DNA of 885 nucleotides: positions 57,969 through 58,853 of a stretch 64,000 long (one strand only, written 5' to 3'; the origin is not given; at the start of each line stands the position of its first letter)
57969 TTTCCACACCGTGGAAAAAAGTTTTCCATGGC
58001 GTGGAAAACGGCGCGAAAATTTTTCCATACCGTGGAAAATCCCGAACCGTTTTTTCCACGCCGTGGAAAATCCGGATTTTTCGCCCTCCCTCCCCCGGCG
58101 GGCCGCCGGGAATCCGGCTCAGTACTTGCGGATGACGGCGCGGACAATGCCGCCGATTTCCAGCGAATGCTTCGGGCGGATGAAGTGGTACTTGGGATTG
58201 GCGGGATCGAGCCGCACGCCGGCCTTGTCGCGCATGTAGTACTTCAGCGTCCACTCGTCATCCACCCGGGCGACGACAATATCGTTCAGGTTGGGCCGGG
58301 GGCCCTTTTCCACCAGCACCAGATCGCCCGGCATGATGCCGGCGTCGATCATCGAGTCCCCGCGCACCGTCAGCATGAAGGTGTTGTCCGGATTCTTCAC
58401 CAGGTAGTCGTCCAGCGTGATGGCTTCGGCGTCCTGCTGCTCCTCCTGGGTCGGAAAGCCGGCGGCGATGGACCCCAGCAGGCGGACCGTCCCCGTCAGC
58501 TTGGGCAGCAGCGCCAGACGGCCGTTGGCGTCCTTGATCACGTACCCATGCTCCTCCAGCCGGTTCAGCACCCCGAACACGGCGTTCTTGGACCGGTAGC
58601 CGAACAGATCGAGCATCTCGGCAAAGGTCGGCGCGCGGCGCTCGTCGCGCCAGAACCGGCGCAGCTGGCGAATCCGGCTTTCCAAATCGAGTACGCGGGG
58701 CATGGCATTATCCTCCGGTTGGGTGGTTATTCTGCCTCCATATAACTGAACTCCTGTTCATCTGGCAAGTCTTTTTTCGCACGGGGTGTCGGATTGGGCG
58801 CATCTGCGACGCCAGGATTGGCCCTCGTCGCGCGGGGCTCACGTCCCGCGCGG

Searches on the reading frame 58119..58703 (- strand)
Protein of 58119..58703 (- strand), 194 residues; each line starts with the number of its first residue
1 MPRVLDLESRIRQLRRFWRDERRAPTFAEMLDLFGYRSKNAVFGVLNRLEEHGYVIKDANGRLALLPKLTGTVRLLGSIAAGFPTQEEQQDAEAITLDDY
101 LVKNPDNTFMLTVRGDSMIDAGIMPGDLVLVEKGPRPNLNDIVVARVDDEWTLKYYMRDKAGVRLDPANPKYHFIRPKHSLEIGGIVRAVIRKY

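Call 12: find_related_loci(query=window:58119-58703:-, collection=genome_contigs, flank=1500)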
Query window:58119-58703:- (194 aa) in genome_contigs; peptide patterns used: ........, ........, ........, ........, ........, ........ (x = any residue, [..] = any of these).
204 stretches matched a pattern; 23 encode a relative of the query (tblastn E <= 1e-3); 23 distinct loci.
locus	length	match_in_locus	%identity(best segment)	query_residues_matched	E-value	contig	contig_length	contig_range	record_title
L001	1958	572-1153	97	1-194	3e-135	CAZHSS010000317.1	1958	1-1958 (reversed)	MAG TPA_asm: uncultured Verrucomicrobiota bacterium isolate SRP294416_co3_838 genome assembly, contig: NODE_176164_lengt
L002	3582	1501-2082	85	1-194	9e-113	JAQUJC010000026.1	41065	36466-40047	MAG: Kiritimatiellae bacterium isolate STCSWMC_75 NODE_1914_length_41065_cov_7.339440_ST_CSWMC, whole genome shotgun seq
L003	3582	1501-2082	83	1-194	5e-111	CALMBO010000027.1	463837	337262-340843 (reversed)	MAG TPA_asm: uncultured Verrucomicrobia bacterium isolate SRR5468110_bin.44_CONCOCT_v1.1_MAG genome assembly, contig: ER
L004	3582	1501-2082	81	1-194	7e-109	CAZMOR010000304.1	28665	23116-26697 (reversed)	MAG TPA_asm: uncultured Verrucomicrobiota bacterium isolate binchicken_co229_56 genome assembly, contig: k141_373062, wh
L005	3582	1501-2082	83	1-194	9e-108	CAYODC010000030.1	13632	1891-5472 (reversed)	MAG TPA_asm: uncultured Verrucomicrobiota bacterium isolate SRP294416_co1_711 genome assembly, contig: NODE_9604_length_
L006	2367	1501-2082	79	1-194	4e-108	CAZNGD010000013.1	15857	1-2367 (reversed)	MAG TPA_asm: uncultured Verrucomicrobiota bacterium isolate binchicken_co45_351 genome assembly, contig: NODE_6398_lengt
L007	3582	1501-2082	78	1-194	2e-105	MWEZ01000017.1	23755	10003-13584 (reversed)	MAG: Verrucomicrobia bacterium ADurb.Bin018 BWX54_contig000017, whole genome shotgun sequence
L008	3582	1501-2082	80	1-194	1e-99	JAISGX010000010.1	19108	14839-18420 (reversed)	MAG: Verrucomicrobiota bacterium isolate Hm464_bin137 k119_1636848, whole genome shotgun sequence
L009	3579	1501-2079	72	1-194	2e-96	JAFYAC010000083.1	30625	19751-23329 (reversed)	MAG: Kiritimatiellae bacterium isolate RGIG6903 Sheep_Rumen-5__c3897, whole genome shotgun sequence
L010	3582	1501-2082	71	1-194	7e-94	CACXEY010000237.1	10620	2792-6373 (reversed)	uncultured bacterium isolate RUG11196 genome assembly, contig: RUG11196_asm_237, whole genome shotgun sequence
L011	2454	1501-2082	71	1-194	2e-94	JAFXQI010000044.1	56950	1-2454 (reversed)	MAG: Kiritimatiellae bacterium isolate RGIG6649 Sheep_Rumen-1__c863, whole genome shotgun sequence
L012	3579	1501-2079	65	1-194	7e-86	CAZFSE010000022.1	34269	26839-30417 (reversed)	MAG TPA_asm: uncultured Verrucomicrobiota bacterium isolate binchicken_co269_230 genome assembly, contig: NODE_1064_leng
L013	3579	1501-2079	63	1-194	2e-81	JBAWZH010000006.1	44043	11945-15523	MAG: bacterium isolate ELA110 MAG110_6, whole genome shotgun sequence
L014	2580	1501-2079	64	1-194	7e-82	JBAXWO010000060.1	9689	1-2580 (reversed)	MAG: bacterium isolate ELA715 MAG715_60, whole genome shotgun sequence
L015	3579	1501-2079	63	1-194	1e-80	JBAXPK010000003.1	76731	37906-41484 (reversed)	MAG: bacterium isolate ELA529 MAG529_3, whole genome shotgun sequence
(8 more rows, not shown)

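Call 22: search_protein_families(library=ncbifam, proteins=[window:58119-58703:-])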
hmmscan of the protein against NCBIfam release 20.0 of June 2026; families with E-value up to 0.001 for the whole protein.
window:58119-58703:- (194 aa): 3 families
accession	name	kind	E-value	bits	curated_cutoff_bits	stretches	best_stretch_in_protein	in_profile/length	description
TIGR00498.1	lexA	equivalog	2.8e-33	115.2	110.95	1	14-193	15-201/203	transcriptional repressor LexA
NF007621.2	PRK10276.1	subfamily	3.6e-27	94.7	110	1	80-192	1-115/115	translesion error-prone DNA polymerase V autoproteolytic subunit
NF051876.1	transXXX_HumD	equivalog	5.1e-06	26.5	120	1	82-157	2-76/129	HumD family translesion DNA polymerase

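Call 34: search_protein_families(library=pfam, proteins=[window:58119-58703:-], max_evalue=1)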
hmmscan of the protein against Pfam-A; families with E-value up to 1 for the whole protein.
window:58119-58703:- (194 aa): 5 families
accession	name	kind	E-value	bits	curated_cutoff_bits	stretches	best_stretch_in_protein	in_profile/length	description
PF00717.28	Peptidase_S24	-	1.2e-26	93.1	23.3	1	75-187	2-115/116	Peptidase S24-like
PF01726.22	LexA_DNA_bind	-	0.00031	20.9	23.7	1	14-56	15-57/65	LexA DNA binding domain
PF12802.13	MarR_2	-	0.056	14.1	27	1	25-57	21-52/61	MarR family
PF09339.16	HTH_IclR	-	0.13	12.5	22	1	24-58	18-51/52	IclR helix-turn-helix domain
PF24038.1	DUF7347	-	0.23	12.2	27.6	0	5-52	8-55/77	Domain of unknown function (DUF7347)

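Call 35: search_solved_structures(query=window:58119-58703:-, max_evalue=0.01, show_alignments=3)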
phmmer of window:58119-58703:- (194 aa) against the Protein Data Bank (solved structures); distinct sequences matched with E-value up to 0.01: 26.
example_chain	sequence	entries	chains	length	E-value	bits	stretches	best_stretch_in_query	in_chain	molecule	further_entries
7b5g_A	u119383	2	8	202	1.2e-16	64.3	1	23-192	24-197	LexA repressor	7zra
7ocj_A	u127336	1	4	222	1.6e-16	63.9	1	23-192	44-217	LexA repressor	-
1jhh_A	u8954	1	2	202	3.2e-16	62.9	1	23-192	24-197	LEXA REPRESSOR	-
3jso_A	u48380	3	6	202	8.1e-16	61.6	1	23-192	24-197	LexA repressor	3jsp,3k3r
8trg_I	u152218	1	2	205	8.4e-16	61.5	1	23-192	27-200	LexA repressor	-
1jhf_A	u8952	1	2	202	1.2e-15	61.1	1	23-192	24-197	LEXA REPRESSOR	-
8gmt_B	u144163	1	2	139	1.1e-13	54.7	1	79-192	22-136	DNA polymerase V subunit UmuD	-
1umu_A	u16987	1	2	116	1.3e-13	54.4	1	82-192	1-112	UMUD'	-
1i4v_A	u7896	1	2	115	3.2e-13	53.1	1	83-192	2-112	UMUD' PROTEIN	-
3k2z_A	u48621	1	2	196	7.7e-13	51.9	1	20-193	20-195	LexA repressor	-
1ay9_A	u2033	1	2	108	8.7e-13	51.7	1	94-192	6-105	UMUD PROTEIN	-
8s7g_A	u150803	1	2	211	1.4e-12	51.1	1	14-176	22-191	LexA repressor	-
1jhc_A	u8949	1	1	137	1.1e-11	48.1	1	73-192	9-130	LEXA REPRESSOR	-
8gms_A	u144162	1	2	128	2.4e-11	47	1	74-192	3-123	LexA repressor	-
8b0v_A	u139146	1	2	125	1.2e-10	44.7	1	73-176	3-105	LexA repressor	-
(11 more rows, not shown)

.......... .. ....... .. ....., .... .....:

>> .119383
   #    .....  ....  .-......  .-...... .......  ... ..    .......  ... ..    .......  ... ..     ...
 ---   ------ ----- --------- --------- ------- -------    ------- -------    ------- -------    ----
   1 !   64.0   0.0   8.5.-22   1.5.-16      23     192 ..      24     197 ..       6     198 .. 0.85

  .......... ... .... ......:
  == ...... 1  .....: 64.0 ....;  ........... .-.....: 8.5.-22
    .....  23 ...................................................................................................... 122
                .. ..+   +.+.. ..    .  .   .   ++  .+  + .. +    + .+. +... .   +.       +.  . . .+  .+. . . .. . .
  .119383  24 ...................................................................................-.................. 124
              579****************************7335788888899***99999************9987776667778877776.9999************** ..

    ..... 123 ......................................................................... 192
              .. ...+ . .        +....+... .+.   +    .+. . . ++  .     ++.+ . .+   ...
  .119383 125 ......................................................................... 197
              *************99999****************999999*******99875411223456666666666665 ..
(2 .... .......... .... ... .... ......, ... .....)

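Call 55: find_homologous_proteins(query=window:58119-58703:-, max_evalue=1e-10)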
Query window:58119-58703:- (194 aa): 2166 proteins with E <= 1e-10 among 2966 candidates; the best 120 are listed.
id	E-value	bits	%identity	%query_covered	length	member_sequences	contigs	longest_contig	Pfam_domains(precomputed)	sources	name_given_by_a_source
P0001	5.7e-125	432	100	100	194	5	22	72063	PF00717.29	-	-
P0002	6.7e-122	422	97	100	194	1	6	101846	PF00717.29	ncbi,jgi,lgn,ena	-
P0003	1.9e-121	421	97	100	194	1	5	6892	PF00717.29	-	-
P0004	6.7e-121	419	96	100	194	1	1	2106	PF00717.29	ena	-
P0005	1.2e-120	418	96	100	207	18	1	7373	PF00717.29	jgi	-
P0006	4.6e-120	416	96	100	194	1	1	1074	PF00717.29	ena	-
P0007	1.5e-116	405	96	97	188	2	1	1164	PF00717.29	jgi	jgi:repressor LexA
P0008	1.3e-109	382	88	100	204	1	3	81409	PF00717.29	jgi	jgi:SOS regulatory protein LexA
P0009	3.4e-109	381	87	100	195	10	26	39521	PF00717.29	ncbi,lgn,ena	-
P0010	4.4e-106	371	84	100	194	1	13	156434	PF00717.29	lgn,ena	-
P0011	5.8e-106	370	85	100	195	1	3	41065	PF00717.29,PF01726.23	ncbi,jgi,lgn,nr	ncbi:MAG: transcriptional repressor LexA [Kiritimatiellae bacterium]|jgi:repressor LexA|nr:transcrip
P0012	1.2e-105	369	84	100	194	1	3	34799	PF00717.29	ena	-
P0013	2.2e-105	369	86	100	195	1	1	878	PF00717.29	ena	-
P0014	2.2e-105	369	84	100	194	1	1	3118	PF00717.29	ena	-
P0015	2.4e-105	368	85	100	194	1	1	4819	PF00717.29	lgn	-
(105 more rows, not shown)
